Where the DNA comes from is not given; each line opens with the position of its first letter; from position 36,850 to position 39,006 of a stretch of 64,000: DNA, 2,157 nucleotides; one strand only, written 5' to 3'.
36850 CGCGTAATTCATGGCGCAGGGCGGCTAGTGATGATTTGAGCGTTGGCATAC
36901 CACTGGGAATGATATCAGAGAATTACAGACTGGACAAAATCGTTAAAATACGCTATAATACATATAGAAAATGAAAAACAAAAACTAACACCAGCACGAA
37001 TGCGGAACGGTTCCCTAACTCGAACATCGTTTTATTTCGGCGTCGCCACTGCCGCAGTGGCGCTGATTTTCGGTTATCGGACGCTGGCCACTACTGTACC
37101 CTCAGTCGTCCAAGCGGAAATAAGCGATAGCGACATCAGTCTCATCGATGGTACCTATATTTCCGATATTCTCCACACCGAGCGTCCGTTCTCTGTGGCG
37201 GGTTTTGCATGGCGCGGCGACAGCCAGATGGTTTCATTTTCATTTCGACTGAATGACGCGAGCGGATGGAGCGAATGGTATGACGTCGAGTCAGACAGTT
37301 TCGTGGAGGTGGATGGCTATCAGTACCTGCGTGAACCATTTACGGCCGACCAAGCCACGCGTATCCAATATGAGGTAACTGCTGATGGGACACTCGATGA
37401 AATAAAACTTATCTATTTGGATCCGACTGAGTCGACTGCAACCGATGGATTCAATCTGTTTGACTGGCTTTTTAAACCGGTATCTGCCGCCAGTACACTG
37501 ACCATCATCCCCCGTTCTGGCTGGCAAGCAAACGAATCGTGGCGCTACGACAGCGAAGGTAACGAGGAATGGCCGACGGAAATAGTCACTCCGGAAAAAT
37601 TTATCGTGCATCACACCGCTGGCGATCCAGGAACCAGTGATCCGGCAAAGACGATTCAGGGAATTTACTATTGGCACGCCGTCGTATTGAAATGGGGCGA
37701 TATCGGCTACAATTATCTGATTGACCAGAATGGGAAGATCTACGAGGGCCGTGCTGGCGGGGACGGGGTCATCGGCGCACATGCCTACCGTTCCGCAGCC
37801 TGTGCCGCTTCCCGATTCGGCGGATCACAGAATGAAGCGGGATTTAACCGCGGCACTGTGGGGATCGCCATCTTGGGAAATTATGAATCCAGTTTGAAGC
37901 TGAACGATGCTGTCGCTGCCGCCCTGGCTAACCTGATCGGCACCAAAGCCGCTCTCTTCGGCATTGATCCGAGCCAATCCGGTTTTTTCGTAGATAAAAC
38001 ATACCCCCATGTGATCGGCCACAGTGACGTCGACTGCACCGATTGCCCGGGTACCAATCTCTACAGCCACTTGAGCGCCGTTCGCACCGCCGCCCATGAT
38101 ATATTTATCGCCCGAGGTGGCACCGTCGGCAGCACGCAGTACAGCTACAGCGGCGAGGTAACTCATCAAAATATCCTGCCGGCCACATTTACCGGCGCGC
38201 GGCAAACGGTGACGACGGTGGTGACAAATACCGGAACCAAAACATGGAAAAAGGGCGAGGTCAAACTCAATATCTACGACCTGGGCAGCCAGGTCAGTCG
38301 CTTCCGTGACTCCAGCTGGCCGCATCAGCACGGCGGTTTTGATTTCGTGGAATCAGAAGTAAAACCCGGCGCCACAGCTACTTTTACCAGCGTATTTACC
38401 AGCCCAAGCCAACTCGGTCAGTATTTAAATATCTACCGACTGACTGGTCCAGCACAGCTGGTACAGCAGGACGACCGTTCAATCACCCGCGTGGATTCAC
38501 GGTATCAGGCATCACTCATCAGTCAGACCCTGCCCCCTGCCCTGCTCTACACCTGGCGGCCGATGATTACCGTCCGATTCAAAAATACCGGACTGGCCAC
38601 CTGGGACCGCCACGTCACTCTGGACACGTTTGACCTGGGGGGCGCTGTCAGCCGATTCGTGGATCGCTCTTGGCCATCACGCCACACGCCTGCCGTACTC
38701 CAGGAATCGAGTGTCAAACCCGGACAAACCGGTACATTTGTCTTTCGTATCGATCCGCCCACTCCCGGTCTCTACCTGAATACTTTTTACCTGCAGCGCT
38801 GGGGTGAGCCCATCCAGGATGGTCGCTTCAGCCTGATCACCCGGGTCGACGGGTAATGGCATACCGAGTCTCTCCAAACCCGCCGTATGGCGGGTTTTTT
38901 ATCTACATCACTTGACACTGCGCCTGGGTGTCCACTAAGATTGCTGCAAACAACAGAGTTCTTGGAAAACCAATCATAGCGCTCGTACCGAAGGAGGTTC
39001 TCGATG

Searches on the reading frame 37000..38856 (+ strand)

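Call 80: search_protein_families(library=pfam, proteins=[window:37000-38856:+], max_evalue=0.001)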
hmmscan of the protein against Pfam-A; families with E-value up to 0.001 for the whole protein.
window:37000-38856:+ (618 aa): 2 families
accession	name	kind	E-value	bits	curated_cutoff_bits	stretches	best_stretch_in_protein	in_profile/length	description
PF01510.30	Amidase_2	-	4.4e-16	59.9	26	1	198-351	5-130/131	N-acetylmuramoyl-L-alanine amidase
PF16158.11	N_BRCA1_IG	-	4.6e-10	40.4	28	1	405-485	17-94/108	Ig-like domain from next to BRCA1 gene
